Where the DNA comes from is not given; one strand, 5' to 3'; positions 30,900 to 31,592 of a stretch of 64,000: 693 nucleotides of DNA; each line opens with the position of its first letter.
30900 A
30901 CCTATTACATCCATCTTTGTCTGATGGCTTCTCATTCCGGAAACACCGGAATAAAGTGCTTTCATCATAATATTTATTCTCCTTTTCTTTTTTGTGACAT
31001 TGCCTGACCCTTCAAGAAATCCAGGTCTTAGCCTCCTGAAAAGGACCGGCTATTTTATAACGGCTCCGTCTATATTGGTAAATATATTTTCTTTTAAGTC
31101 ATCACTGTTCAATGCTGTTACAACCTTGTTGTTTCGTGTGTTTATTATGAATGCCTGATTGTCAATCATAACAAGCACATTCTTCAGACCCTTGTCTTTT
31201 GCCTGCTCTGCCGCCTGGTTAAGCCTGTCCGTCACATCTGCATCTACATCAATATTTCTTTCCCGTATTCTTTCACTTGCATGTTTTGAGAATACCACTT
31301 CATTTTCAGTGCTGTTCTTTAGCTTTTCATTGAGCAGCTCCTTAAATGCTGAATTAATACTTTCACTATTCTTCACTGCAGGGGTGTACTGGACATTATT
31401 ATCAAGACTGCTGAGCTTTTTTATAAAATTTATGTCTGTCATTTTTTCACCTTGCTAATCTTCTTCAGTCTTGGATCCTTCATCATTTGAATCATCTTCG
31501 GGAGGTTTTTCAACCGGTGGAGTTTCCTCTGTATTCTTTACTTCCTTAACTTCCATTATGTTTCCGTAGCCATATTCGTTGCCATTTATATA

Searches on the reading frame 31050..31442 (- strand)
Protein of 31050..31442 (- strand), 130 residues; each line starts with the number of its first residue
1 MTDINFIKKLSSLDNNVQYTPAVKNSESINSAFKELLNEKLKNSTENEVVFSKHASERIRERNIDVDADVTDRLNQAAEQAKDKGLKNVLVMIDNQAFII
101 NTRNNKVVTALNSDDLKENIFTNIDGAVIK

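Call 79: search_protein_families(library=pfam, proteins=[window:31050-31442:-], max_evalue=0.01)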
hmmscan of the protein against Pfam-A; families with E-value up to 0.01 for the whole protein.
window:31050-31442:- (130 aa): 2 families
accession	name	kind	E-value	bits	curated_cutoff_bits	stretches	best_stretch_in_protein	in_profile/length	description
PF12611.13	Flagellar_put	-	6.8e-12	45.4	21.1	1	107-129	2-24/24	Putative flagellar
PF14076.12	DUF4258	-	0.0012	19.6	25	1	51-115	1-63/71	Domain of unknown function (DUF4258)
